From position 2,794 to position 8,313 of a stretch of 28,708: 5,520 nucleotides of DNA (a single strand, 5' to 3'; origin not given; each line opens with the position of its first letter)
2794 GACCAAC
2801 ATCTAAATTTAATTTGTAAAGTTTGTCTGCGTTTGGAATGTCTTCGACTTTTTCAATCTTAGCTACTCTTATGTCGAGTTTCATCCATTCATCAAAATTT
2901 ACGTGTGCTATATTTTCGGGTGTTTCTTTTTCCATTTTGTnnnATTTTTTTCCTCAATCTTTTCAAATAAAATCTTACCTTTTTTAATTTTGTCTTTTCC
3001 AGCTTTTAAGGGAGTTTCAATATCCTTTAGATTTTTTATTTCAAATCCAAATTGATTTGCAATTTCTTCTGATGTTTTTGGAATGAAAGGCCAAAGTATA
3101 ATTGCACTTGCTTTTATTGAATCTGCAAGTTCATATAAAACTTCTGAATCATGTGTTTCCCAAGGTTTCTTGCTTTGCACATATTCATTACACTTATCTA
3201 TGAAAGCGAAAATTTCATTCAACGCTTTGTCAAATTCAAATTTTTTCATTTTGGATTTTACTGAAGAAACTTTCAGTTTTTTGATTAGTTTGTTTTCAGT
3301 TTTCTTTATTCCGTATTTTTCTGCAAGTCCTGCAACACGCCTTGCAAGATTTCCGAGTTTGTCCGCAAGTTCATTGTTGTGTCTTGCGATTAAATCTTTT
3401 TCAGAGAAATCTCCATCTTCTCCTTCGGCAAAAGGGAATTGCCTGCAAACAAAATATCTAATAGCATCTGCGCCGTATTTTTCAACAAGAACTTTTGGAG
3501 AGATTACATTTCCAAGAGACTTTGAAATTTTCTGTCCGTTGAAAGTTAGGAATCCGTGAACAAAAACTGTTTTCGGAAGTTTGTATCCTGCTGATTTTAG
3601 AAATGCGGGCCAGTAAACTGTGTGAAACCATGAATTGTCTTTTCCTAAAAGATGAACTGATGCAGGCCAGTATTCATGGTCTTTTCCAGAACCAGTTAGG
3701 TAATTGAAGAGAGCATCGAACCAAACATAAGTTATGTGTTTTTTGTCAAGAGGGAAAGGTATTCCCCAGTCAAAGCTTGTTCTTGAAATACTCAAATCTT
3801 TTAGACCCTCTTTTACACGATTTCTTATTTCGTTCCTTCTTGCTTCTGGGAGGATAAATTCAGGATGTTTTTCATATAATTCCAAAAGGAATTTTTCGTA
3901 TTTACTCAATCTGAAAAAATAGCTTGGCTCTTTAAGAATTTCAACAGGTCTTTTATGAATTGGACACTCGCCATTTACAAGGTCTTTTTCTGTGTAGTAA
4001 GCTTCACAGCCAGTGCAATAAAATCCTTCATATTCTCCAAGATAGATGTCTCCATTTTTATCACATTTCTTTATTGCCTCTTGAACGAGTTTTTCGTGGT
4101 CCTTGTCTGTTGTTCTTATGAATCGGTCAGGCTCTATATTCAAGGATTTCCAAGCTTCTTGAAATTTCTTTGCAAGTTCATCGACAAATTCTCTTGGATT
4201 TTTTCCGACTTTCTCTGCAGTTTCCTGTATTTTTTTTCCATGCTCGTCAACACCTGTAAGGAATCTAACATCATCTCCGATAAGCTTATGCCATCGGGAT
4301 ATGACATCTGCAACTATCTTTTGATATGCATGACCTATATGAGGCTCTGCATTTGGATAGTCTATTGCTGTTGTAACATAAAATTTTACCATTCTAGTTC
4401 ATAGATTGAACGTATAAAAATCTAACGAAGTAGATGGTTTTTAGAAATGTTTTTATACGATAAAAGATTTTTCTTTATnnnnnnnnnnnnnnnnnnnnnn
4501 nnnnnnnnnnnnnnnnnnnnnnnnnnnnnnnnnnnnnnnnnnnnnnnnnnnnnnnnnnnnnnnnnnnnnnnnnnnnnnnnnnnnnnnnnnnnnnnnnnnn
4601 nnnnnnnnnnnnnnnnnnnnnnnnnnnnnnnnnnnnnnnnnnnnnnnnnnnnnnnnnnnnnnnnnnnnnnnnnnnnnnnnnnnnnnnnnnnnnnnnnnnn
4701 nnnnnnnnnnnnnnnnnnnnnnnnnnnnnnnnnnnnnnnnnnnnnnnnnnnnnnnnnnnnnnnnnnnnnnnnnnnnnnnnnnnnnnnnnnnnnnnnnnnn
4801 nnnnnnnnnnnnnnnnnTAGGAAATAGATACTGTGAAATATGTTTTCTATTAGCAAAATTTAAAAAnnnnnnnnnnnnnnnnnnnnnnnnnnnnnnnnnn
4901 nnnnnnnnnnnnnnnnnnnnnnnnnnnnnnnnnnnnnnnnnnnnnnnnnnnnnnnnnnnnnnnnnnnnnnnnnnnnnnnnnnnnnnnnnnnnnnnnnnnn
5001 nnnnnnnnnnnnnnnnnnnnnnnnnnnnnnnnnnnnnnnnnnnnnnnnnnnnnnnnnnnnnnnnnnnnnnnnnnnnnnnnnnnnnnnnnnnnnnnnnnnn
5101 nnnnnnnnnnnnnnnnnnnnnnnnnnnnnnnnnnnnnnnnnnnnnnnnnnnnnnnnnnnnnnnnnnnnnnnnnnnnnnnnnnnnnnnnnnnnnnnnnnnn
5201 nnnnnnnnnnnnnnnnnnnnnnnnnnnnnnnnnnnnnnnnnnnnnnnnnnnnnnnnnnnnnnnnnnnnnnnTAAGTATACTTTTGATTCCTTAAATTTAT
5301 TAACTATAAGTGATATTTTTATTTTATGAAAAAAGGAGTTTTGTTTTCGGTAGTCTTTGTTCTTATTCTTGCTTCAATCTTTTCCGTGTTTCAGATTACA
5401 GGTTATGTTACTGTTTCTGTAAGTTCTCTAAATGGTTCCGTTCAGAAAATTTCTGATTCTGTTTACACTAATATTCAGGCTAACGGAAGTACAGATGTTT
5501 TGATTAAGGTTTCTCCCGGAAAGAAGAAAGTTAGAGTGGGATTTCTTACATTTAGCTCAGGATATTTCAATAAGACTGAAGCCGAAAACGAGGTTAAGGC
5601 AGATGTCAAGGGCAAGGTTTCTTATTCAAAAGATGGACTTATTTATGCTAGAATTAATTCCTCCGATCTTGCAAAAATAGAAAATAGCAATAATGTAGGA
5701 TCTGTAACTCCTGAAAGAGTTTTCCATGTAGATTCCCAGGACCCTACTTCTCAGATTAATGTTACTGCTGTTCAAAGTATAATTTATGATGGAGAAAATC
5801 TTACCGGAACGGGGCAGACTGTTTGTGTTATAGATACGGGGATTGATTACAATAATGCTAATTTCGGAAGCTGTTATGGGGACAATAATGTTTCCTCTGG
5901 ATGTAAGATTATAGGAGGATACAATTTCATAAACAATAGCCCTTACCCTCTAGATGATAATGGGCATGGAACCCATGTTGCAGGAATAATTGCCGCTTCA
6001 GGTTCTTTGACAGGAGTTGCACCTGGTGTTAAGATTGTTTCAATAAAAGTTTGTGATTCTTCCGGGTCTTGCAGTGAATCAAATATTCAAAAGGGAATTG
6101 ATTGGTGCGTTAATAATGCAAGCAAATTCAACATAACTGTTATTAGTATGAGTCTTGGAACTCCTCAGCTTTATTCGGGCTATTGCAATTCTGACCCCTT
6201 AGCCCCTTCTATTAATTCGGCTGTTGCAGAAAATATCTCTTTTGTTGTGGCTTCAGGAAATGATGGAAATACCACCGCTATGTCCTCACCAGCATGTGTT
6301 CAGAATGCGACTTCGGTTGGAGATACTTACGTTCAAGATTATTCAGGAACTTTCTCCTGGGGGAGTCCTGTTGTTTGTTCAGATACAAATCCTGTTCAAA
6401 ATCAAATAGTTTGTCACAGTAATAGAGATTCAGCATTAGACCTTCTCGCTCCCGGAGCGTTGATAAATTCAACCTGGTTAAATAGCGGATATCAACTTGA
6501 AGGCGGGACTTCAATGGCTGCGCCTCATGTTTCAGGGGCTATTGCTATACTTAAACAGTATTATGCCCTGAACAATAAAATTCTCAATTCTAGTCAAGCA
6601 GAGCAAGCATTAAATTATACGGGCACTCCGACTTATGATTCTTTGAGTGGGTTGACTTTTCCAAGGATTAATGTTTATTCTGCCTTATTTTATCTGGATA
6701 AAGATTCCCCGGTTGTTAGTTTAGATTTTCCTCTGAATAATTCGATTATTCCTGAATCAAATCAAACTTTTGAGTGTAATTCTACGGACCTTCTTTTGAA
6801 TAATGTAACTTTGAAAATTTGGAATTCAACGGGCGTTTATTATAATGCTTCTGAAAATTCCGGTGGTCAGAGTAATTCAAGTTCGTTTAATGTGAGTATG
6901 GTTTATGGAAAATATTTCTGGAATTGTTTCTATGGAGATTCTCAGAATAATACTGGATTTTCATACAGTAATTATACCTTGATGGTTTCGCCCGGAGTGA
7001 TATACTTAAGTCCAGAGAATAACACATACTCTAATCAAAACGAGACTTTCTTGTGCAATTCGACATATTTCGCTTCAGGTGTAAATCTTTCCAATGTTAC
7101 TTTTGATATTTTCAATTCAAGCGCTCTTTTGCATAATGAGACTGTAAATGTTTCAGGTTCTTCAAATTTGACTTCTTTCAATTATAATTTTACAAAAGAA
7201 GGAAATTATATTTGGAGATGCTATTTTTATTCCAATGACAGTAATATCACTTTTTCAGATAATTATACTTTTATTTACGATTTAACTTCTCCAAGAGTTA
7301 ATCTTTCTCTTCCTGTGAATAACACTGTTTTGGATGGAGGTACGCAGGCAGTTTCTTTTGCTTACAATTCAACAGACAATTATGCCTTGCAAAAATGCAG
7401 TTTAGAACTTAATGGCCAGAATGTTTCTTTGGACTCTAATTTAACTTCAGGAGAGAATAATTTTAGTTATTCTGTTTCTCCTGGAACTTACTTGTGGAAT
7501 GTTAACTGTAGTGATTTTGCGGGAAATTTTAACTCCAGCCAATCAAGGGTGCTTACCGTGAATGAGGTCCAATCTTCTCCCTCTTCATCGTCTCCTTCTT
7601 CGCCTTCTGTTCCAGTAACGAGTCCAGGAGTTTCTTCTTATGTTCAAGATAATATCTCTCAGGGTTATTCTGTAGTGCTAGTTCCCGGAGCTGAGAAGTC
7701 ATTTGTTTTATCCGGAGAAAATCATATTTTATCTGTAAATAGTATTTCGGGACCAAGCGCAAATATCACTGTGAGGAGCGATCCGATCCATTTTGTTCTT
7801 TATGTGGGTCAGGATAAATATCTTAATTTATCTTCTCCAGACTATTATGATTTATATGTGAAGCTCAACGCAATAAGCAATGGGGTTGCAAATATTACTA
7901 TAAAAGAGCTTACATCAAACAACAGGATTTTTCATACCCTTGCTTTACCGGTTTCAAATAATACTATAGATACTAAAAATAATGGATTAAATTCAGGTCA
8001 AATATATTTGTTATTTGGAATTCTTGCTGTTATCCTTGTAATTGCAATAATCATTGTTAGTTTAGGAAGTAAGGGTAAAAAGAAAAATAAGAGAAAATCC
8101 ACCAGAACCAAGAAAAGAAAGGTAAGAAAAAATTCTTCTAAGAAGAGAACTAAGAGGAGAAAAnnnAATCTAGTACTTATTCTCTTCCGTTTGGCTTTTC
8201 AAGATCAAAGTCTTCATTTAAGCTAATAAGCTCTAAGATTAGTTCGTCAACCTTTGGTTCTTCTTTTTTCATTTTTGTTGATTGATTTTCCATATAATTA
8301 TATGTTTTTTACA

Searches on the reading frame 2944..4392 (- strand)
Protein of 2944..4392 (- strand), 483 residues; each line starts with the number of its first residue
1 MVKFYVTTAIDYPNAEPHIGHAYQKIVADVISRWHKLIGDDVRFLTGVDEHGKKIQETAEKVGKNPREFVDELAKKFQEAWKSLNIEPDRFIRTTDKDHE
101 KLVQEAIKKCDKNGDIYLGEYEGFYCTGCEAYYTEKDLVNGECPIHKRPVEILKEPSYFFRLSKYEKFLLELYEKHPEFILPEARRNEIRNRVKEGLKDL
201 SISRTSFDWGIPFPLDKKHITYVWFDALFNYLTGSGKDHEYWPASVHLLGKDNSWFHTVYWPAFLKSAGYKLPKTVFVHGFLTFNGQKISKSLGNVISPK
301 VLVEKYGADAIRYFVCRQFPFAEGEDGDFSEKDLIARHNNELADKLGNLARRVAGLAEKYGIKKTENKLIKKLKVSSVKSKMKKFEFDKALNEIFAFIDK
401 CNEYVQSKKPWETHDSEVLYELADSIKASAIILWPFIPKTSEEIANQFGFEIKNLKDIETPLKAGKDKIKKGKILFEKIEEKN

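Call 70: search_protein_families(library=pfam, proteins=[window:2944-4392:-], max_evalue=0.001)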
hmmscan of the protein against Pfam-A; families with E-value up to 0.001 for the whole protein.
window:2944-4392:- (483 aa): 6 families
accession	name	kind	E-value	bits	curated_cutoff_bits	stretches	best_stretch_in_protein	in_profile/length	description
PF09334.17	tRNA-synt_1g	-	1.6e-105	353.5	20.1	2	136-353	162-390/391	tRNA synthetases class I (M)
PF00133.28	tRNA-synt_1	-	1.1e-30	107.3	22.7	2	6-215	27-245/414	tRNA synthetases class I (I, L, M and V)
PF01406.26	tRNA-synt_1e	-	3.6e-17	63.1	27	2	3-120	11-125/301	tRNA synthetases class I (C) catalytic domain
PF08264.19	Anticodon_1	-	5.1e-10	39.8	25.1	1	375-449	12-94/148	Anticodon-binding domain of tRNA ligase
PF19303.5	Anticodon_3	-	2.8e-08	34.2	23.5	1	364-482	9-138/152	Anticodon binding domain of methionyl tRNA ligase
PF01921.24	tRNA-synt_1f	-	0.00012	21.6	27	0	269-320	263-314/360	tRNA synthetases class I (K)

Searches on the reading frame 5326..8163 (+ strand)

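Call 70: search_protein_families(library=pfam, proteins=[window:5326-8163:+], max_evalue=0.001)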
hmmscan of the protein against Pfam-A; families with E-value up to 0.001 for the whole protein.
window:5326-8163:+ (946 aa): 1 family
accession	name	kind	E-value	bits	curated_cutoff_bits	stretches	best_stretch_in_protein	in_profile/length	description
PF00082.27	Peptidase_S8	-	7.3e-44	150.7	21.8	1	161-429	1-269/288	Subtilase family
